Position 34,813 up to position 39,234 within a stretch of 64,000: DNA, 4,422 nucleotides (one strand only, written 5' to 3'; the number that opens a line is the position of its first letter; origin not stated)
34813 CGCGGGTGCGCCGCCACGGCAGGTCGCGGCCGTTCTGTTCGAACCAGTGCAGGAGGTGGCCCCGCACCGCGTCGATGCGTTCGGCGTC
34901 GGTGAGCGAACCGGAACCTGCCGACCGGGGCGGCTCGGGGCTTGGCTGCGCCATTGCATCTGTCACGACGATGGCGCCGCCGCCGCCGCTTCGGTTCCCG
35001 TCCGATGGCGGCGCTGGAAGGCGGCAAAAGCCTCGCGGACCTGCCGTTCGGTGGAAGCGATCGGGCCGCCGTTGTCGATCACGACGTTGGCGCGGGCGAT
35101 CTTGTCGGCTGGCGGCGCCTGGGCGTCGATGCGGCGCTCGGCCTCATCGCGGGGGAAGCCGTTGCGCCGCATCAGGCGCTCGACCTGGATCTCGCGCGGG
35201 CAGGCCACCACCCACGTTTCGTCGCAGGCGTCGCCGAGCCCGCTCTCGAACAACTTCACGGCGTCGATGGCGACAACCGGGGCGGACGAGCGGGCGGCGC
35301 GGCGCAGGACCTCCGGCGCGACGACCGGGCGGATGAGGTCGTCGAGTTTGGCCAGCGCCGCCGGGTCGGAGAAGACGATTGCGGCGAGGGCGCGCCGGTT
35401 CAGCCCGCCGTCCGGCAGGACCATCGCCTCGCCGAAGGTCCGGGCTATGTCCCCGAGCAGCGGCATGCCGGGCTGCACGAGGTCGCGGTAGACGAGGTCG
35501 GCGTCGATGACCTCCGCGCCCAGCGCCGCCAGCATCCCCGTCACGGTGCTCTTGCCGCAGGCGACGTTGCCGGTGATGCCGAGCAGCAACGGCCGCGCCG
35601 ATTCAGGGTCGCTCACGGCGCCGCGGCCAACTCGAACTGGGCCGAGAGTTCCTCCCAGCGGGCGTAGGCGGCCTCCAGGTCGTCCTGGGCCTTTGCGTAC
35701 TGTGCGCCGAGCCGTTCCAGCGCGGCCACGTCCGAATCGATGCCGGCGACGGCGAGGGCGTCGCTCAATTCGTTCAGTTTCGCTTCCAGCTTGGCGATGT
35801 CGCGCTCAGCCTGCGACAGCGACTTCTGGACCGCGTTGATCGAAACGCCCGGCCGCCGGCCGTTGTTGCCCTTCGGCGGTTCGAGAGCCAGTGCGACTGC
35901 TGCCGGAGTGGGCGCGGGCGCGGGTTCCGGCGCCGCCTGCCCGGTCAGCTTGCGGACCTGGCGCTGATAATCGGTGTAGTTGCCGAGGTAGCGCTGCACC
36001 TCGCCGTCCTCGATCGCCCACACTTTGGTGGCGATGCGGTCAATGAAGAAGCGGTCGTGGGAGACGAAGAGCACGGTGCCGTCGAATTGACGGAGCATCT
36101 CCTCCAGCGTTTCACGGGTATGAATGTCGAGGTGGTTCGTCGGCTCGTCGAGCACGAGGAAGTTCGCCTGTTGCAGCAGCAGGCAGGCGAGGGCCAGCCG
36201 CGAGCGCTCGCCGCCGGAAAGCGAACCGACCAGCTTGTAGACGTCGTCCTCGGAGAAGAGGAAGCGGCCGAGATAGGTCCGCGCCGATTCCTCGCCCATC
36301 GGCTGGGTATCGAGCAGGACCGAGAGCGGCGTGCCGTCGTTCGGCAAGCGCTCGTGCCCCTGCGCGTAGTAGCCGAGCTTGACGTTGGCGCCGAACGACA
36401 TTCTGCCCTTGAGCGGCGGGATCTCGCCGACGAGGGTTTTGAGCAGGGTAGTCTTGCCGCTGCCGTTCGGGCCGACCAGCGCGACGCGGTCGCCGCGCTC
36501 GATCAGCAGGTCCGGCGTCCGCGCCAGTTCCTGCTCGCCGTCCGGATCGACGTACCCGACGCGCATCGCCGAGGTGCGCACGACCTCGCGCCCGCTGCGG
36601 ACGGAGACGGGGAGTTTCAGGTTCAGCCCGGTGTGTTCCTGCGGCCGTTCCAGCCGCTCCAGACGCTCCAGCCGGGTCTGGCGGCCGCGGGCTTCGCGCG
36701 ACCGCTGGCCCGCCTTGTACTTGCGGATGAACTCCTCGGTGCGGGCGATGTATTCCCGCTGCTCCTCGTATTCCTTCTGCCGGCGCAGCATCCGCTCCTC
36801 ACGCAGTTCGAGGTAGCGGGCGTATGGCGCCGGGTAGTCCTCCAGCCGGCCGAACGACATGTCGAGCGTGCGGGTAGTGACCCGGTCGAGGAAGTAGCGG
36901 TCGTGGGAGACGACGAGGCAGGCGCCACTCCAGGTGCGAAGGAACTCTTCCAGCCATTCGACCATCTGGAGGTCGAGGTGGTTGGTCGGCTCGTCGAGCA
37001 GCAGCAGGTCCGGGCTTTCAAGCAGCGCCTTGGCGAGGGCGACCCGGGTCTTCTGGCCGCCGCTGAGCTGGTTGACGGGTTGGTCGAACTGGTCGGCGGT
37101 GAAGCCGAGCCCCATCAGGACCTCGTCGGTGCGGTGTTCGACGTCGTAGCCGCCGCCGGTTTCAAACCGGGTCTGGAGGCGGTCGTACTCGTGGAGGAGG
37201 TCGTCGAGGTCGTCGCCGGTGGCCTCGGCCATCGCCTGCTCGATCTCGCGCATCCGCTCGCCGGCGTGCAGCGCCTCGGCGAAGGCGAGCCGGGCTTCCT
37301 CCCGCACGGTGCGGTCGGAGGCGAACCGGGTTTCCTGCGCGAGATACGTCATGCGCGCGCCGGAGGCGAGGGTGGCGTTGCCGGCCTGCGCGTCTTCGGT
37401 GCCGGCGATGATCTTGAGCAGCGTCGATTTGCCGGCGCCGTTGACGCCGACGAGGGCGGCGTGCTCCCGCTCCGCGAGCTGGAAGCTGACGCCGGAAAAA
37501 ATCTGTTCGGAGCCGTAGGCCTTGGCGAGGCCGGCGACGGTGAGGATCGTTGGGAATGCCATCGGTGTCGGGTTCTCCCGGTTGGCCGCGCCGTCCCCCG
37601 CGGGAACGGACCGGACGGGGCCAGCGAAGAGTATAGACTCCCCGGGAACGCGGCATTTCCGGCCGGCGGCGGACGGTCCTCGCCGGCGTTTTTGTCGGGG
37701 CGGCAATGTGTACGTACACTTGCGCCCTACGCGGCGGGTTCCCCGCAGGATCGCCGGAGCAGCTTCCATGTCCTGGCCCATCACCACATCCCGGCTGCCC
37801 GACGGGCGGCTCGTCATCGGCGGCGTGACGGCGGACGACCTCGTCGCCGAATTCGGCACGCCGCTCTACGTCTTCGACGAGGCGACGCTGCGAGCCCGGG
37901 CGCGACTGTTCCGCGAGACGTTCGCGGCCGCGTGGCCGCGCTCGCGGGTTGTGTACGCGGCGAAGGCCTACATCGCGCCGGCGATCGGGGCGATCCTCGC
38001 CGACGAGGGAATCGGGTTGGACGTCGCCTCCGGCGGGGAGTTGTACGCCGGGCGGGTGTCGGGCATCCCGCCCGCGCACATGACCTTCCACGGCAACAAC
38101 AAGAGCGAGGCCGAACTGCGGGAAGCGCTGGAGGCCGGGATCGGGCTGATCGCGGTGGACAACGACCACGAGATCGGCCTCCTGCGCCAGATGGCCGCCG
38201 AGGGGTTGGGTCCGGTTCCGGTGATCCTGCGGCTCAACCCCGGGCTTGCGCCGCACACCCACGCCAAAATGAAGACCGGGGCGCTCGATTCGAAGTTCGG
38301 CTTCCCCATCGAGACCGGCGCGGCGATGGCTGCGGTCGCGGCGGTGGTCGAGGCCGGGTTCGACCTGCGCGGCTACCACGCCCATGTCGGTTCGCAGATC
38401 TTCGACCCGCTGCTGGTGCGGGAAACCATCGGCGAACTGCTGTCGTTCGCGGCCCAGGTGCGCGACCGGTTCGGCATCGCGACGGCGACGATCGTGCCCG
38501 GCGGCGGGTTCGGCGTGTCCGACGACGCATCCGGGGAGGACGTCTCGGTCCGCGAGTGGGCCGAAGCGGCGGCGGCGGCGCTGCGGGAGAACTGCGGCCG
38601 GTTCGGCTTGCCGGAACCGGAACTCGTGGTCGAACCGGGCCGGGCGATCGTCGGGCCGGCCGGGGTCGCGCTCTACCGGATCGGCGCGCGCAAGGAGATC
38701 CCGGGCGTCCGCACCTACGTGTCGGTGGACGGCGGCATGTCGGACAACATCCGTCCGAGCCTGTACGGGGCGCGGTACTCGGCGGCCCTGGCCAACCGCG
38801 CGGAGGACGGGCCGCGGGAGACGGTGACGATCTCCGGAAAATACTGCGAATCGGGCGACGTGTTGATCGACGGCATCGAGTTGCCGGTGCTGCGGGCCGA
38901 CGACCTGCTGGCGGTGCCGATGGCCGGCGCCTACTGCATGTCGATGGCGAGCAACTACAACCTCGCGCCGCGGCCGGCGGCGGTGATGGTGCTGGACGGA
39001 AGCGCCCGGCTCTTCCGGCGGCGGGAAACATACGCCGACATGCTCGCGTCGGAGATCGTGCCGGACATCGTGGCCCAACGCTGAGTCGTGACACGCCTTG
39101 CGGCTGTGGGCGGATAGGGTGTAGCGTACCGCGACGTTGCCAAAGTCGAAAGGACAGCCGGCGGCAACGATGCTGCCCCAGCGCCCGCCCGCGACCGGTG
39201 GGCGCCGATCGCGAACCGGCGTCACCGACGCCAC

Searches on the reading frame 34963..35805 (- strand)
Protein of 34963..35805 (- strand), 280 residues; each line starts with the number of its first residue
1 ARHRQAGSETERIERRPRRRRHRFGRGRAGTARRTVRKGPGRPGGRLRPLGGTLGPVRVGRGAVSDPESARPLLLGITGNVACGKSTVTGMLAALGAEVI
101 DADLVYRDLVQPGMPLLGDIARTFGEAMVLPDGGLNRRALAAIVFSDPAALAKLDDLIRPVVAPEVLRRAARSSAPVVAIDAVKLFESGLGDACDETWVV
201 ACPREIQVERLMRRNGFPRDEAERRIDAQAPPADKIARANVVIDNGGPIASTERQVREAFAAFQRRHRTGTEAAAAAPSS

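Call 13: search_protein_families(library=ncbifam, proteins=[window:34963-35805:-], max_evalue=0.00001)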
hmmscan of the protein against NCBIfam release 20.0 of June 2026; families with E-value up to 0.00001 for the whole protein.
window:34963-35805:- (280 aa): 2 families
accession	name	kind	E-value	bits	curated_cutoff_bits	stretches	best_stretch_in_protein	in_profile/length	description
TIGR00152.1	TIGR00152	equivalog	1.6e-45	155.2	65.55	1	75-257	2-187/188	dephospho-CoA kinase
NF002879.0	PRK03333.1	equivalog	2.3e-40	138.8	215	1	73-260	2-190/395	dephospho-CoA kinase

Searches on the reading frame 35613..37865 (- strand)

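Call 13: search_protein_families(library=ncbifam, proteins=[window:35613-37865:-], max_evalue=0.00001)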
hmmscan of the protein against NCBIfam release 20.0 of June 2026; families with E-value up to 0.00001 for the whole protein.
window:35613-37865:- (750 aa): 192 families (the best 25 are shown)
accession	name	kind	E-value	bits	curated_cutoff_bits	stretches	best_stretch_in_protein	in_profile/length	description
NF000355.4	ribo_prot_ABC_F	equivalog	8e-138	460.4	380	3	108-392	3-243/499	ribosomal protection-like ABC-F family protein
NF008775.0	PRK11819.1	equivalog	4e-131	438.3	599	1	107-648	6-546/556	energy-dependent translational throttle protein EttA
TIGR03719.1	ABC_ABC_ChvD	subfamily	2.7e-129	432.3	806.75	1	107-648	4-544/552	energy-dependent translational throttle protein EttA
NF050005.1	ABC_ATPase_Uup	equivalog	9.1e-126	420.6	900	1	108-742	4-634/636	ATP-binding cassette ATPase Uup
NF008358.0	PRK11147.1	equivalog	2.1e-117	393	936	1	109-743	5-631/635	ABC transporter ATP-binding protein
NF011646.0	PRK15064.1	equivalog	6.4e-111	371.4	762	1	108-636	2-526/530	ABC-F family ATPase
NF007921.0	PRK10636.1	equivalog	3.4e-101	339.4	917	2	204-745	90-629/638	ABC transporter ATP-binding protein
NF000171.1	ABCF_producer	exception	3.9e-101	339.2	800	3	109-381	5-278/541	TlrC/CarA/OleB/SrmB family ABC-F type ribosomal protection protein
NF000170.2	ABCF_Vga_all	exception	7.3e-96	321.7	725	3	390-641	232-476/521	Vga family ABC-F type ribosomal protection protein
NF000514.1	ABCF_OptrA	exception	2.3e-93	313.7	1450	1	116-636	29-550/655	ABC-F type ribosomal protection protein OptrA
NF043038.1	ABCF_CplR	exception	1.6e-83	281.2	780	4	396-637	253-488/544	ABC-F type ribosomal protection protein CplR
NF000169.2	ABCF_Sal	exception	5.3e-83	279.5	725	3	445-624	328-507/542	Sal family ABC-F type ribosomal protection protein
NF000168.2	ABCF_Msr_all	exception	2.8e-82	276.8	680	4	390-607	257-467/487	Msr family ABC-F type ribosomal protection protein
NF000166.1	ABCF_CarA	exception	4.2e-81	272.8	1050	2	109-381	7-288/556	ABC-F type ribosomal protection protein Car(A)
NF000167.2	ABCF_Lsa_all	exception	1.8e-65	221.8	750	4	539-638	108-206/492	Lsa family ABC-F type ribosomal protection protein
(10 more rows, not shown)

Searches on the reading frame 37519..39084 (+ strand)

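Call 13: search_protein_families(library=ncbifam, proteins=[window:37519-39084:+], max_evalue=0.00001)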
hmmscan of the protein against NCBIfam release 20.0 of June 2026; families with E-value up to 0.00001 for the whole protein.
window:37519-39084:+ (521 aa): 7 families
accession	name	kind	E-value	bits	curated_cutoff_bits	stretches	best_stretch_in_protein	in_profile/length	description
TIGR01048.1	lysA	equivalog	1.9e-125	418.7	297.9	1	94-512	5-416/417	diaminopimelate decarboxylase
NF006515.0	PRK08961.1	equivalog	1.6e-52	178.5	802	1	110-490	499-858/861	bifunctional aspartate kinase/diaminopimelate decarboxylase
TIGR03099.1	dCO2ase_PEP1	hypoth_equivalog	8.2e-52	176.6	478.45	1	95-483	5-389/398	pyridoxal-dependent decarboxylase, exosortase A system-associated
NF052544.1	OrLyDeCDokD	equivalog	5.5e-35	120.8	700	1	95-513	23-460/461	ornithine/lysine decarboxylase DokD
TIGR01273.1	speA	equivalog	6.2e-11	41.5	624.1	1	211-383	167-343/624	arginine decarboxylase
NF041039.1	FslC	exception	8.1e-11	41.4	500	1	105-490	19-402/418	rhizoferrin biosystnesis N-citrylornithine decarboxylase FslC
NF003763.0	PRK05354.1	equivalog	3.6e-10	39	369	1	252-386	215-354/636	biosynthetic arginine decarboxylase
